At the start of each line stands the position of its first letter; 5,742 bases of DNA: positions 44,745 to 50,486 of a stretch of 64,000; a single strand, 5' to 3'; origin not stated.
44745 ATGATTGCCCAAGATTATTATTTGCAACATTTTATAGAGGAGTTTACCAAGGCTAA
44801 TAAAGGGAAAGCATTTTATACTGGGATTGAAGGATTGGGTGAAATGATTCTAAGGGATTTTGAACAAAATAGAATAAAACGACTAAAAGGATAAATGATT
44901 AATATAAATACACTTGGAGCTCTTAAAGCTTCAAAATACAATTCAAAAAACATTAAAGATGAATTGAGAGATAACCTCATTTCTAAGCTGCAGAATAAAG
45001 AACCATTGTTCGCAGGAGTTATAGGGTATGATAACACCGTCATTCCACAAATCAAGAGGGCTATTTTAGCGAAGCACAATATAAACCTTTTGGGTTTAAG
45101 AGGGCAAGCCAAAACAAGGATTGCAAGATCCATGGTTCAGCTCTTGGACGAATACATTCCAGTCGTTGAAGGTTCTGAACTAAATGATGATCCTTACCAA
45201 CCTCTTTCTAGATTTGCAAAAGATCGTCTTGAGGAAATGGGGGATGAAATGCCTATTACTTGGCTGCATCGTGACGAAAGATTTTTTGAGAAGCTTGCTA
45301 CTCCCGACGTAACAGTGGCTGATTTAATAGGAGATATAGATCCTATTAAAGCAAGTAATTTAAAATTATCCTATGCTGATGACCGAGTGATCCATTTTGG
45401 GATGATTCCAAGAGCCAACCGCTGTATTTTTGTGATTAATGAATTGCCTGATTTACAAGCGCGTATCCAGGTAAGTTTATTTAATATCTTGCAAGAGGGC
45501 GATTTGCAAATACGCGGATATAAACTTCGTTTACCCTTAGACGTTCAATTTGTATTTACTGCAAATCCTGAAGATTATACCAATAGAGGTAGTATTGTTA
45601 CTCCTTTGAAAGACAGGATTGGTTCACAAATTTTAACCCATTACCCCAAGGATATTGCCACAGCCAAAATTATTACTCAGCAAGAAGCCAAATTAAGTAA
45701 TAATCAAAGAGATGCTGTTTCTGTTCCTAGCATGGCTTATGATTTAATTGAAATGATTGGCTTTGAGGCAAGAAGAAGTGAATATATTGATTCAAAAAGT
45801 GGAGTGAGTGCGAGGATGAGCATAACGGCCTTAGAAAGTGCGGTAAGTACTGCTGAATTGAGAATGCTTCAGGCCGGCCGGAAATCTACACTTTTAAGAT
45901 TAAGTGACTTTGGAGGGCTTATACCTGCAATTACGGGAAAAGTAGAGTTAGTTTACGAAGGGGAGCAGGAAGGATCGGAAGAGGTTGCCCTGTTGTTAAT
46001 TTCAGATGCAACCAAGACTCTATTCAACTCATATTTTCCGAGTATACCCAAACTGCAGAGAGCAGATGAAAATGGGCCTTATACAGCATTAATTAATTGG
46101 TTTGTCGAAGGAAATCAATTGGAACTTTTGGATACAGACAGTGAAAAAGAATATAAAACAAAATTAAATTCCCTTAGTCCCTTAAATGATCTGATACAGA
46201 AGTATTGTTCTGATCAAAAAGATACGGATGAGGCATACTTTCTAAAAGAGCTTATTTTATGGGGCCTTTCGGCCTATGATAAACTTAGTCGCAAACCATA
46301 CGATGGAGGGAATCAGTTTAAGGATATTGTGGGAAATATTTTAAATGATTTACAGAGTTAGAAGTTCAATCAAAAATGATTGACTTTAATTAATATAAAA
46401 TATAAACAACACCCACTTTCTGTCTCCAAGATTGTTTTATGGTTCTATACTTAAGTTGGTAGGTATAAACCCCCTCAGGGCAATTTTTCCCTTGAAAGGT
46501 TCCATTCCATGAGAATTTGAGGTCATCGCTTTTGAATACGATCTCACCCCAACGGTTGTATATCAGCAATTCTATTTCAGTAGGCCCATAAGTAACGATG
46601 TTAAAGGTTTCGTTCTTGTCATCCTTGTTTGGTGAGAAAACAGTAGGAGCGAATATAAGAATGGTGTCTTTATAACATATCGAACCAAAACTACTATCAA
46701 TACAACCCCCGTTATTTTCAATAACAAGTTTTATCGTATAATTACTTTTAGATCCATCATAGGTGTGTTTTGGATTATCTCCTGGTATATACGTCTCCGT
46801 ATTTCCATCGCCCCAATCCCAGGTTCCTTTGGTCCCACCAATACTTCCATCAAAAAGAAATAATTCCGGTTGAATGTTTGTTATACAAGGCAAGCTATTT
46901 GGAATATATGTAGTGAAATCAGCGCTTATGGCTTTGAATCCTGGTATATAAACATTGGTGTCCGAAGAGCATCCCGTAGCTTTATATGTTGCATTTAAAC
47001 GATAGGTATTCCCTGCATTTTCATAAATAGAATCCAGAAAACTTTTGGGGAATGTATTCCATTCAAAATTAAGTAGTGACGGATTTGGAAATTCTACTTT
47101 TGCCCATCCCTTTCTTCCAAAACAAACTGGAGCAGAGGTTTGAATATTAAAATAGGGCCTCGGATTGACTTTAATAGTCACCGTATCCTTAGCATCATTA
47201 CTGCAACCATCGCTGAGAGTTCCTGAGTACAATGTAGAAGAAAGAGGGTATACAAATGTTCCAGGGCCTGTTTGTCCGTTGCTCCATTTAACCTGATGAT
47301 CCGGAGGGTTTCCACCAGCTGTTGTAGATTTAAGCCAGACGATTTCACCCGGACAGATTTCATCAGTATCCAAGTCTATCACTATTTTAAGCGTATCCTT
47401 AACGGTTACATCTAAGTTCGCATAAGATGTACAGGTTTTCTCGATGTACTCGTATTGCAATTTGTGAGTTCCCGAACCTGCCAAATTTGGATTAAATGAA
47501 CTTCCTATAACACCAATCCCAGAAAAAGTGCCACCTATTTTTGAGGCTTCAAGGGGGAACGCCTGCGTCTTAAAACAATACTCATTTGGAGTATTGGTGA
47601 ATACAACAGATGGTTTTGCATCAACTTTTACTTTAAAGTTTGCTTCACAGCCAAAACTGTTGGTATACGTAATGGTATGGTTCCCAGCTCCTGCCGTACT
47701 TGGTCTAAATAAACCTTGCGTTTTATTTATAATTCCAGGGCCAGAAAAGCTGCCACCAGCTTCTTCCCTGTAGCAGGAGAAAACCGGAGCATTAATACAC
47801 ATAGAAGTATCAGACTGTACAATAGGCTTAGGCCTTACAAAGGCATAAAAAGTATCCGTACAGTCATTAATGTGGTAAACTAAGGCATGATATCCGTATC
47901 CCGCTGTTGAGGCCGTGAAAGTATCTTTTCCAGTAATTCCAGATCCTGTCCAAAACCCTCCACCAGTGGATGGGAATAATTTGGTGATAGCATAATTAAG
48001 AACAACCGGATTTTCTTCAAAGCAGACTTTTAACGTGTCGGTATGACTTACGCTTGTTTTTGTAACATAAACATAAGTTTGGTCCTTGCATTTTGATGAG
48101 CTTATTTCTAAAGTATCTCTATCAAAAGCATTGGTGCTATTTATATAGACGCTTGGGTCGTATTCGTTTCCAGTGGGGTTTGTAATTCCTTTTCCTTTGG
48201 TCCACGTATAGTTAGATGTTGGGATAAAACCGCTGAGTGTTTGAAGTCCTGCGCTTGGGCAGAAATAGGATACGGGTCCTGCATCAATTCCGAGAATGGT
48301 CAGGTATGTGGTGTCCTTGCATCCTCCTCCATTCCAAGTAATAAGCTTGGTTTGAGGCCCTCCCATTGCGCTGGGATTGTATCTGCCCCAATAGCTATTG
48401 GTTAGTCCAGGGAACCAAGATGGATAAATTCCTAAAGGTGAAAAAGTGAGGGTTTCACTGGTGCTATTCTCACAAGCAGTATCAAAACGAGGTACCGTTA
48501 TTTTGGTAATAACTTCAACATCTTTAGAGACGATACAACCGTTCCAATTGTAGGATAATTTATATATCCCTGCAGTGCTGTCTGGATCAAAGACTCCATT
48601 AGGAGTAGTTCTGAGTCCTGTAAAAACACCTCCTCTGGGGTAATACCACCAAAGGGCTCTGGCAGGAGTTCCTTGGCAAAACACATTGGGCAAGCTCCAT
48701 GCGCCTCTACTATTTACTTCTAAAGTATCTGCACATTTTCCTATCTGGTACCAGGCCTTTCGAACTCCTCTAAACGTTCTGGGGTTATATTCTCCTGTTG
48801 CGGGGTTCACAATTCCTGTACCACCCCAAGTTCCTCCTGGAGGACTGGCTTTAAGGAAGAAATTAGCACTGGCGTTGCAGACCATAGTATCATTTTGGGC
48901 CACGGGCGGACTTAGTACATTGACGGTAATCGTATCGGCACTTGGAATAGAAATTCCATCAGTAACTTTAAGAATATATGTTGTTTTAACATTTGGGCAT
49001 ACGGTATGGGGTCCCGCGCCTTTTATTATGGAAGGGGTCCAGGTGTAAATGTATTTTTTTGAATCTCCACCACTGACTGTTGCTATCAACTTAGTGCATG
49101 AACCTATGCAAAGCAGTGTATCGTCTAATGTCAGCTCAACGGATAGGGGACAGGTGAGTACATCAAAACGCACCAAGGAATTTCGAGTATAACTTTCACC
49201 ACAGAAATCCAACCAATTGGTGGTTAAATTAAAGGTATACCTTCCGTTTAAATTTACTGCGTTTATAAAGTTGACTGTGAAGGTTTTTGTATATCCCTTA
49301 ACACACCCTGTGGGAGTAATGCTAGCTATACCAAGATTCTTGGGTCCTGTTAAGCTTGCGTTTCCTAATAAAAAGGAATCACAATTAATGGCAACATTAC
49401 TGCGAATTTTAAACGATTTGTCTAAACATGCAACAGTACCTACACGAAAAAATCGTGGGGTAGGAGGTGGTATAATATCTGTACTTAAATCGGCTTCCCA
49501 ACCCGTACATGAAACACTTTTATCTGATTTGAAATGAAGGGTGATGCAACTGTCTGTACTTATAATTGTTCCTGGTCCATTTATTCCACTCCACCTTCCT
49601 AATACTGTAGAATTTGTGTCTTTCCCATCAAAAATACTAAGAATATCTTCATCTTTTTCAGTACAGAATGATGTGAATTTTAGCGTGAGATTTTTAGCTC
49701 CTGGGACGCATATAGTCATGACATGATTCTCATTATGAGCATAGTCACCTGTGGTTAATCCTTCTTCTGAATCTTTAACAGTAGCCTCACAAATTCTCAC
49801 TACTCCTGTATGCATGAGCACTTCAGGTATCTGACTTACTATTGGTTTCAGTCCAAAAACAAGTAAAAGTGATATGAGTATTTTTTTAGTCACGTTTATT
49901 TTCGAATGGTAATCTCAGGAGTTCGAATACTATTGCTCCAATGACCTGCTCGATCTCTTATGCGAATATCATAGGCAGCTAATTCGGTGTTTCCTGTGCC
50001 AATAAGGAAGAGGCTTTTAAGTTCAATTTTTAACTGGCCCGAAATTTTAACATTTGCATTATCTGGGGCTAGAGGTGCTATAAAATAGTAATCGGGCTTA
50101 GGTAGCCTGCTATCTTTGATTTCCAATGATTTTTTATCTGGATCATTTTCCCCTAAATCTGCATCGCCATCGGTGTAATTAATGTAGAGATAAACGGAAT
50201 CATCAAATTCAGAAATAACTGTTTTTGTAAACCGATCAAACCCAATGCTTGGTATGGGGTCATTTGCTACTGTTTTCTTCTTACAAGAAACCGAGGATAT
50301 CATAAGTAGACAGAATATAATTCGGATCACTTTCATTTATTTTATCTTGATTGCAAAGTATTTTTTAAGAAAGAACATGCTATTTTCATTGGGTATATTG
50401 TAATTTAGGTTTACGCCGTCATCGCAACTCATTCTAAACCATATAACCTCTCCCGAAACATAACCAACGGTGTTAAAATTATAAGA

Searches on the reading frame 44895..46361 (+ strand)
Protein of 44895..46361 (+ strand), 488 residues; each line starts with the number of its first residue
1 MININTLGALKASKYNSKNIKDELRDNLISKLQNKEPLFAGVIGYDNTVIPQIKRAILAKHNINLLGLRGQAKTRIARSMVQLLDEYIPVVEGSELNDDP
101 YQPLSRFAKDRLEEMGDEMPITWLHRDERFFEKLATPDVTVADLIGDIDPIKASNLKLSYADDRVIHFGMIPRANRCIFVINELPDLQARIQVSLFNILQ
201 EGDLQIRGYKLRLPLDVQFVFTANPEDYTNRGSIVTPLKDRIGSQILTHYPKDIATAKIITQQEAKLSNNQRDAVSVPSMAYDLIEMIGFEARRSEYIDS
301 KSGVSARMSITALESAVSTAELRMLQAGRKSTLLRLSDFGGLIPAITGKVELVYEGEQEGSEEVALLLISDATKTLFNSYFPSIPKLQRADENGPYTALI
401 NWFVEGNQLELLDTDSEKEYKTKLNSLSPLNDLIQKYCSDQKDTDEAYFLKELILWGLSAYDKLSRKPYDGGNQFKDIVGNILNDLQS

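Call 15: search_protein_families(library=pfam, proteins=[window:44895-46361:+], max_evalue=0.01)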
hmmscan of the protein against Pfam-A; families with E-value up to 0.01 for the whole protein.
window:44895-46361:+ (488 aa): 3 families
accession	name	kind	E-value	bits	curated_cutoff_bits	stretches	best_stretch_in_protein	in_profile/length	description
PF07728.20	AAA_5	-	5e-07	30.2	22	1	128-241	26-138/139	AAA domain (dynein-related subfamily)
PF00158.32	Sigma54_activat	-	2.2e-05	24.6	20.2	1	167-224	85-142/168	Sigma-54 interaction domain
PF01078.27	Mg_chelatase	-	0.00013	21.9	20.3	0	167-226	98-159/207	Magnesium chelatase, subunit ChlI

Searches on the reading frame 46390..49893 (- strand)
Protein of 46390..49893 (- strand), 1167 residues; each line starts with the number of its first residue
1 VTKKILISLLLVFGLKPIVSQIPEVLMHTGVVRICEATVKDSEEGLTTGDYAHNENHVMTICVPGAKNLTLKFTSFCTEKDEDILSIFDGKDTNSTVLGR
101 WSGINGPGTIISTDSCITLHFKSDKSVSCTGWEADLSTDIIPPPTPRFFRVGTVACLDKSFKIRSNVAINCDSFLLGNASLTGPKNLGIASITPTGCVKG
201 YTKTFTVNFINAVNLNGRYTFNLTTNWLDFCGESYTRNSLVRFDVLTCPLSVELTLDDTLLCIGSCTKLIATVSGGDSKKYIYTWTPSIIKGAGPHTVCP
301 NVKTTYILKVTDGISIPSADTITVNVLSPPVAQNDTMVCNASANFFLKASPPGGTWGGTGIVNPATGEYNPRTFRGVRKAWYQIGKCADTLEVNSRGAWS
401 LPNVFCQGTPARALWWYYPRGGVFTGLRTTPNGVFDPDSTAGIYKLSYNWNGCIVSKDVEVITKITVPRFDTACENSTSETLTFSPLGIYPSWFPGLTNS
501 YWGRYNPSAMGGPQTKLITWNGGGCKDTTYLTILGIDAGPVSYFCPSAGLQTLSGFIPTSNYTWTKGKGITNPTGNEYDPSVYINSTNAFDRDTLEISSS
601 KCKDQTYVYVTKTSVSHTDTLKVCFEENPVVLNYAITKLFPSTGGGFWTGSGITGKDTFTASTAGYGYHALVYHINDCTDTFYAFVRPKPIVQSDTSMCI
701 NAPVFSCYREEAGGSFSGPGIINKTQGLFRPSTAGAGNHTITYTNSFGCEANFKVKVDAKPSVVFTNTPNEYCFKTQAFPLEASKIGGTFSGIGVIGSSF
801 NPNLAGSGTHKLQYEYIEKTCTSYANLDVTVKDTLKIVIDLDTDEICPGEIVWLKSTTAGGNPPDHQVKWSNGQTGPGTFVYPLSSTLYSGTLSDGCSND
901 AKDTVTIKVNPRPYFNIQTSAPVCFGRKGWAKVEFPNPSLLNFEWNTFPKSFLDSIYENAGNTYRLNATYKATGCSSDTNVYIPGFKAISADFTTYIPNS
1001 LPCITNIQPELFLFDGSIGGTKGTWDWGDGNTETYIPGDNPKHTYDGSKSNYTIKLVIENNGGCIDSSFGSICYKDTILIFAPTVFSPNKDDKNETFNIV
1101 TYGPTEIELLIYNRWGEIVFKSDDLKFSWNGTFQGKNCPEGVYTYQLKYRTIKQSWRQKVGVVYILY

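Call 3: search_protein_families(library=pfam, proteins=[window:46390-49893:-], max_evalue=1)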
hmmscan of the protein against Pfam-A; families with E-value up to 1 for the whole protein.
window:46390-49893:- (1167 aa): 4 families
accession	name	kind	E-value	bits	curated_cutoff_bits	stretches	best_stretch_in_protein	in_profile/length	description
PF13585.12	CHU_C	-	1.1e-17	64.3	27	1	1082-1165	3-86/86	CHU_C Type IX secretion signal domain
PF00431.26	CUB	-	4.7e-10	40.2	21.4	1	49-134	15-108/110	CUB domain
PF18911.6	PKD_4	-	3.2e-05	24.3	27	1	1021-1067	35-77/85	PKD domain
PF13895.12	Ig_2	-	0.43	11.3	27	0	558-589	27-53/79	Immunoglobulin domain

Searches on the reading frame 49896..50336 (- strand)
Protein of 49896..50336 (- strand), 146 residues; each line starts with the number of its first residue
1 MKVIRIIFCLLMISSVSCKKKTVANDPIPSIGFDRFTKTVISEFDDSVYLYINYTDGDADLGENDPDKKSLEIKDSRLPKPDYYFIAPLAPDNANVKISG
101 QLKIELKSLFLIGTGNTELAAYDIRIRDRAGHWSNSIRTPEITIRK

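Call 3: search_protein_families(library=pfam, proteins=[window:49896-50336:-], max_evalue=1)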
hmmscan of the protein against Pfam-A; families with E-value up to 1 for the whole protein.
window:49896-50336:- (146 aa): 0 families

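Call 4: search_protein_families(library=ncbifam, proteins=[window:49896-50336:-], max_evalue=1)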
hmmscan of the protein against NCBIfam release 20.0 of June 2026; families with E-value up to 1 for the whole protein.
window:49896-50336:- (146 aa): 0 families
